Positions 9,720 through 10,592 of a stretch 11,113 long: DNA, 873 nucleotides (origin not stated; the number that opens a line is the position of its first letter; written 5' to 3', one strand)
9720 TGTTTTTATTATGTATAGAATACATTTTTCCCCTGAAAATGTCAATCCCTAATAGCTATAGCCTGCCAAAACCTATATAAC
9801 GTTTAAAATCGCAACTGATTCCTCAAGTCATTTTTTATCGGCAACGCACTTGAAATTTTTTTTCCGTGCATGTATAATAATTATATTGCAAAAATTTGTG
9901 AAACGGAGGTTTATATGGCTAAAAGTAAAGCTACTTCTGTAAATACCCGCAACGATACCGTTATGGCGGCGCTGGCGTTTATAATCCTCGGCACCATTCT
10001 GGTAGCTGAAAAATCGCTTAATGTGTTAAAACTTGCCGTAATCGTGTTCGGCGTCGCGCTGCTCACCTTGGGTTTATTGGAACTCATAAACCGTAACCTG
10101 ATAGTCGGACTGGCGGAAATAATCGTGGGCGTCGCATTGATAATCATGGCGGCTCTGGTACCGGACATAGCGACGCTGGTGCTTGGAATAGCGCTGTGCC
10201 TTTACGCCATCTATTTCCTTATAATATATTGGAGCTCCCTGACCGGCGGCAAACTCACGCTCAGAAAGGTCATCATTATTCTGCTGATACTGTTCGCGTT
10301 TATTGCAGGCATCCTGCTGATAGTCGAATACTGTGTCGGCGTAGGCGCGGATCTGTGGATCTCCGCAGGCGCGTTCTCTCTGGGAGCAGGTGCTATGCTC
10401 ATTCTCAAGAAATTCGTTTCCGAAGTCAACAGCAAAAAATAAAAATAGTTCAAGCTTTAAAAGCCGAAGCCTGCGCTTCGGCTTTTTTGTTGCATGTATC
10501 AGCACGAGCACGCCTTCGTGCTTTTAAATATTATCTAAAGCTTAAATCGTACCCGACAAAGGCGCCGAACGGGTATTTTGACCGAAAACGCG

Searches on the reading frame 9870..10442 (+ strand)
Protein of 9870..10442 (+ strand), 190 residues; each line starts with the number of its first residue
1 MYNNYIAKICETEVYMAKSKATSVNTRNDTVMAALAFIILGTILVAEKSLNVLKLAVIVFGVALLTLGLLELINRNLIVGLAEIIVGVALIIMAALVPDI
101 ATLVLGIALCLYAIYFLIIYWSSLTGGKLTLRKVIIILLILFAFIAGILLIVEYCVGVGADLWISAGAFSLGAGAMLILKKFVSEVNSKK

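Call 8: search_protein_families(library=pfam, proteins=[window:9870-10442:+])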
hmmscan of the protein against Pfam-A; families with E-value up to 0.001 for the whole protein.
window:9870-10442:+ (190 aa): 0 families

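Call 10: find_encoding_contigs(protein=window:9870-10442:+, flank=10000, max_places=10)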
Protein window:9870-10442:+ (190 aa): 3 contigs read that carry it; 3 places shown.
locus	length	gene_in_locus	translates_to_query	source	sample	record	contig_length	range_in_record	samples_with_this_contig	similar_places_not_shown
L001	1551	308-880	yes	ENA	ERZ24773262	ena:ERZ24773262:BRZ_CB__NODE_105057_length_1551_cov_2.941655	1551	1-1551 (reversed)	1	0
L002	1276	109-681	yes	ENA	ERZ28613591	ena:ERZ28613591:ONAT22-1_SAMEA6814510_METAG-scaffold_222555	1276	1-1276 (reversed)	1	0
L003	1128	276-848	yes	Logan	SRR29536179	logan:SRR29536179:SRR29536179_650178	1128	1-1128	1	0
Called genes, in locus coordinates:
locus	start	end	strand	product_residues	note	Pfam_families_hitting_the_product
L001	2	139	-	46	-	?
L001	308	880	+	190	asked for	-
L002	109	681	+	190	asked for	-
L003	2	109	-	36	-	?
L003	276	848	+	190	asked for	-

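Call 22: find_homologous_proteins(query=window:9870-10442:+)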
Query window:9870-10442:+ (190 aa): 30 proteins with E <= 0.001 among 8000 candidates.
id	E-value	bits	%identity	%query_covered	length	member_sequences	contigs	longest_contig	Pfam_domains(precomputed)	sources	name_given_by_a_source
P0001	5.0e-84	299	90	92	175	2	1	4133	-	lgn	-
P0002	7.5e-84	298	90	92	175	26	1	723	-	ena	-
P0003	2.3e-83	296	90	92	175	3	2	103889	-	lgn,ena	-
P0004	1.6e-81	290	89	92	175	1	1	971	-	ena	-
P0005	6.0e-71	256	78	92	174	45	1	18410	-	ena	-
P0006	4.4e-69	250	75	92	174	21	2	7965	-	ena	-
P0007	7.3e-68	246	74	92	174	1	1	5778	-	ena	-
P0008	1.1e-67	245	76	92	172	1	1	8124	-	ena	-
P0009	1.4e-65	238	73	92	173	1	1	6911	-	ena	-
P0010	1.8e-63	232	72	89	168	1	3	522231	-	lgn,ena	-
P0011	2.8e-63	231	72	89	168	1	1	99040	-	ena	-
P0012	3.2e-63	231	70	92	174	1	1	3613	-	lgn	-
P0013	3.8e-63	231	72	89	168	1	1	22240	-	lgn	-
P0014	4.3e-63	230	71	89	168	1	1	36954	-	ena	-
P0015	4.5e-63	230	71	89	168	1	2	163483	-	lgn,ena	-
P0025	3.2e-54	202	67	92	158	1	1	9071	-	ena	-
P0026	2.8e-53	198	63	92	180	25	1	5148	-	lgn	-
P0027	2.2e-46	176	88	57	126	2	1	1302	-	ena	-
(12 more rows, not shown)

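Call 23: find_encoding_contigs(protein=P0005, flank=4000, max_places=4)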
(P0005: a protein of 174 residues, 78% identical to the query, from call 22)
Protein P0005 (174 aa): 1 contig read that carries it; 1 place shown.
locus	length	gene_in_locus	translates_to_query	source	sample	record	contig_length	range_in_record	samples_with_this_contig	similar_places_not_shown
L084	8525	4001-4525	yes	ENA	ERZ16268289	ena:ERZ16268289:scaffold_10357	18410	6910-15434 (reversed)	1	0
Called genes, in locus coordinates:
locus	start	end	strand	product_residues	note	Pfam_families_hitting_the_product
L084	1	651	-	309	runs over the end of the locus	PF01073:3Beta_HSD, PF01370:Epimerase, PF02719:Polysacc_synt_2, PF04321:RmlD_sub_bind, PF16363:GDP_Man_Dehyd, PF07993:NAD_binding_4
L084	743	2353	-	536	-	PF12708:Pect-lyase_RHGA_epim (faint), PF00295:Glyco_hydro_28, PF13229:Beta_helix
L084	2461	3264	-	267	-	PF00079:Serpin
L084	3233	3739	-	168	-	PF00079:Serpin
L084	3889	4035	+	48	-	-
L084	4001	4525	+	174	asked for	-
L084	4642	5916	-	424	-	PF07690:MFS_1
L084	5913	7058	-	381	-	PF12897:Asp_aminotransf (faint), PF00155:Aminotran_1_2, PF00266:Aminotran_5 (weak)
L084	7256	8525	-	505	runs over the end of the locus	PF23750:RsgI_M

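Call 24: find_encoding_contigs(protein=P0006, flank=4000, max_places=4)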
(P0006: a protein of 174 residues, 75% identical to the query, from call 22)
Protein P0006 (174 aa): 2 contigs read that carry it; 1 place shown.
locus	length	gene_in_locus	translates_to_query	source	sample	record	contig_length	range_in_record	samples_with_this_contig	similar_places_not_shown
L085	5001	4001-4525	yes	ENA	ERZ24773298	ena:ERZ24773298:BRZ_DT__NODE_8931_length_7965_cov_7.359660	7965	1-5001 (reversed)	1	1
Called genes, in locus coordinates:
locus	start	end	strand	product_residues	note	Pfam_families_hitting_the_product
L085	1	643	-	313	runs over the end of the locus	PF01073:3Beta_HSD, PF01370:Epimerase, PF02719:Polysacc_synt_2, PF04321:RmlD_sub_bind, PF16363:GDP_Man_Dehyd, PF07993:NAD_binding_4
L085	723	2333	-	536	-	PF12708:Pect-lyase_RHGA_epim (faint), PF00295:Glyco_hydro_28, PF13229:Beta_helix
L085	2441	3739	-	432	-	PF00079:Serpin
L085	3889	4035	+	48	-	-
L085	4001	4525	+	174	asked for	-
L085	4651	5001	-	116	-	?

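Call 25: find_encoding_contigs(protein=P0010, flank=6000, max_places=4)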
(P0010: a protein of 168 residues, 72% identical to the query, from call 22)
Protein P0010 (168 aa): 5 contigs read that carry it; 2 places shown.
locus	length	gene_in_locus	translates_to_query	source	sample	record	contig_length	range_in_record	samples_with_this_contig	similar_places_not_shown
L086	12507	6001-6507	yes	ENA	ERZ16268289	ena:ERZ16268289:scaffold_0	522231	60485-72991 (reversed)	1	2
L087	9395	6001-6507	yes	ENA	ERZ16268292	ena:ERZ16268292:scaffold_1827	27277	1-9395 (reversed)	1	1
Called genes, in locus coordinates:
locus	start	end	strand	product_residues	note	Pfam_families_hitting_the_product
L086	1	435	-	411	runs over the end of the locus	PF00149:Metallophos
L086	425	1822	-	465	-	PF07690:MFS_1, PF13347:MFS_2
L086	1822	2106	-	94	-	-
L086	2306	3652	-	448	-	PF00512:HisKA, PF02518:HATPase_c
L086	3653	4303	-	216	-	PF00072:Response_reg, PF00486:Trans_reg_C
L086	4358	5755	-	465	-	PF00704:Glyco_hydro_18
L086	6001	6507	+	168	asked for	-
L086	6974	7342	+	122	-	-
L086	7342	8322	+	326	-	-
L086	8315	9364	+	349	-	-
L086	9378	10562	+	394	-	-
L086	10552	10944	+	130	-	-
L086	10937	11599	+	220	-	PF00005:ABC_tran, PF02463:SMC_N (weak), PF13304:AAA_21 (faint)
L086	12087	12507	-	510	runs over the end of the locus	PF14587:Glyco_hydr_30_2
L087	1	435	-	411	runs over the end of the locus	PF00149:Metallophos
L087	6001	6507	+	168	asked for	-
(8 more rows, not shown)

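Call 26: find_encoding_contigs(protein=P0001, flank=4000, max_places=6)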
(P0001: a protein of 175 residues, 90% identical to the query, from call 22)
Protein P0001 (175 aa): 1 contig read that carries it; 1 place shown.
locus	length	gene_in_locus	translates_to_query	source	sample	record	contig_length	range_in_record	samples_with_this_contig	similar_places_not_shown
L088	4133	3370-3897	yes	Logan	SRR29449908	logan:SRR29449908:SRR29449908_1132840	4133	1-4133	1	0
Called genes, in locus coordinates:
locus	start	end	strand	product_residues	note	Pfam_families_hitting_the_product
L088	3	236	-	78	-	?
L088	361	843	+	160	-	-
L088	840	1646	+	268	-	PF00106:adh_short, PF08659:KR, PF13561:adh_short_C2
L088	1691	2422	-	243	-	-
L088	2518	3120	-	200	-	PF13189:Cytidylate_kin2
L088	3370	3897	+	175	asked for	-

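Call 27: find_encoding_contigs(protein=P0026, flank=4000, max_places=6)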
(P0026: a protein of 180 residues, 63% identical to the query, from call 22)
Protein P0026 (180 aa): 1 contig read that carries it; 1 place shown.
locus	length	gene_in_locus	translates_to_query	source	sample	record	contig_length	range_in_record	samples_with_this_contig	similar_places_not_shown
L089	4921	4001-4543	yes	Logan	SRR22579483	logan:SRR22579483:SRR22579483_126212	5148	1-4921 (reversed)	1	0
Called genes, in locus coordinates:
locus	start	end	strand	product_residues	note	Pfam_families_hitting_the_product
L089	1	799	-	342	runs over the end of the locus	?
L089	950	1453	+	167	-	-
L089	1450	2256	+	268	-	PF00106:adh_short, PF08659:KR, PF13561:adh_short_C2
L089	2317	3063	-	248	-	-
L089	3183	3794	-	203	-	PF13189:Cytidylate_kin2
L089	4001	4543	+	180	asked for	-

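Call 28: find_encoding_contigs(protein=P0004, flank=4000, max_places=6)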
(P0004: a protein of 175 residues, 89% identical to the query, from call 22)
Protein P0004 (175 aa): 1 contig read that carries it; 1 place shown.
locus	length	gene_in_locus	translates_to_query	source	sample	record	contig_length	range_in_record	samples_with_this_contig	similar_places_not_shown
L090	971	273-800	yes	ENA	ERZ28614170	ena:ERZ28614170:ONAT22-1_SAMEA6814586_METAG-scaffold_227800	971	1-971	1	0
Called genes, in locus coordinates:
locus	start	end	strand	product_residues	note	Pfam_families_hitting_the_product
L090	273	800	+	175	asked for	-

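Call 39: find_encoding_contigs(protein=P0003, flank=3000, max_places=6)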
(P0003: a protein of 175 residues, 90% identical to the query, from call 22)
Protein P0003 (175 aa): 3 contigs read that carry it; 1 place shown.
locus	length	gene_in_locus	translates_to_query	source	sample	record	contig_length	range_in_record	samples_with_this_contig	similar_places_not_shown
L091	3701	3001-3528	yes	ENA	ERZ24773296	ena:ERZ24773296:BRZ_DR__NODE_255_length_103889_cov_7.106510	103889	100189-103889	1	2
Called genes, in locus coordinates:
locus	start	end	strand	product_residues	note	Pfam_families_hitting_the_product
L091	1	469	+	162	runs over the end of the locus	-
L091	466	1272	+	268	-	PF00106:adh_short, PF08659:KR, PF13561:adh_short_C2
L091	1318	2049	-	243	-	-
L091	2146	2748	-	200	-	PF13189:Cytidylate_kin2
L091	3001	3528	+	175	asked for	-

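Call 40: find_encoding_contigs(protein=P0027, flank=3000, max_places=6)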
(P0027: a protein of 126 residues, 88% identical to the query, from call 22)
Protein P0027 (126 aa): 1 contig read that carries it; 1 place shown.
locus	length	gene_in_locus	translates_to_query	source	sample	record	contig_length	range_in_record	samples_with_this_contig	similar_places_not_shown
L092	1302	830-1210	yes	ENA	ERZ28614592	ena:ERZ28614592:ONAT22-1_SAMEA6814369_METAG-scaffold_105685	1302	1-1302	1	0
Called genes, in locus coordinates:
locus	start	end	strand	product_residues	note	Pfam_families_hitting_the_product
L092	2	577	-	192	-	?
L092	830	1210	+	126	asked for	-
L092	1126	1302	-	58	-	?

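Call 42: find_encoding_contigs(protein=P0025, flank=3000, max_places=4)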
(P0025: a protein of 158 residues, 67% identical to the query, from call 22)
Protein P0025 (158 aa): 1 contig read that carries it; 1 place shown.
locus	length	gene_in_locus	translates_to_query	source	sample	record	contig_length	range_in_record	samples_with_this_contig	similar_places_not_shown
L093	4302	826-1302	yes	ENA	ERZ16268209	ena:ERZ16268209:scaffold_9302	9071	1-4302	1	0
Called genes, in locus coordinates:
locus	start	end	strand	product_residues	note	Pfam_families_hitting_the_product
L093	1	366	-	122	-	?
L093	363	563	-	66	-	-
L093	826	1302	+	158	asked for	-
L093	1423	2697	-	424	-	PF07690:MFS_1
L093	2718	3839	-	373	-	PF00155:Aminotran_1_2, PF01053:Cys_Met_Meta_PP (weak), PF00266:Aminotran_5 (weak)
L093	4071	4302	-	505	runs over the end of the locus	PF23750:RsgI_M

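Call 43: find_encoding_contigs(protein=P0012, flank=3000, max_places=4)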
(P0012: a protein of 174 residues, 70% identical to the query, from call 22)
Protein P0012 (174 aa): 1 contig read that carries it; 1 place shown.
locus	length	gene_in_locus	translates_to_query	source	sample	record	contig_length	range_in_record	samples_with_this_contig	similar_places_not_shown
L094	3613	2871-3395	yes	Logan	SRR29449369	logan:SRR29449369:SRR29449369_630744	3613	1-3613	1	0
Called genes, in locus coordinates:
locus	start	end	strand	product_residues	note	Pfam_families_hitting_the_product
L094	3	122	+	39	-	?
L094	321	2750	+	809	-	PF03176:MMPL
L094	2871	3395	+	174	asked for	-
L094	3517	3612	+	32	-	?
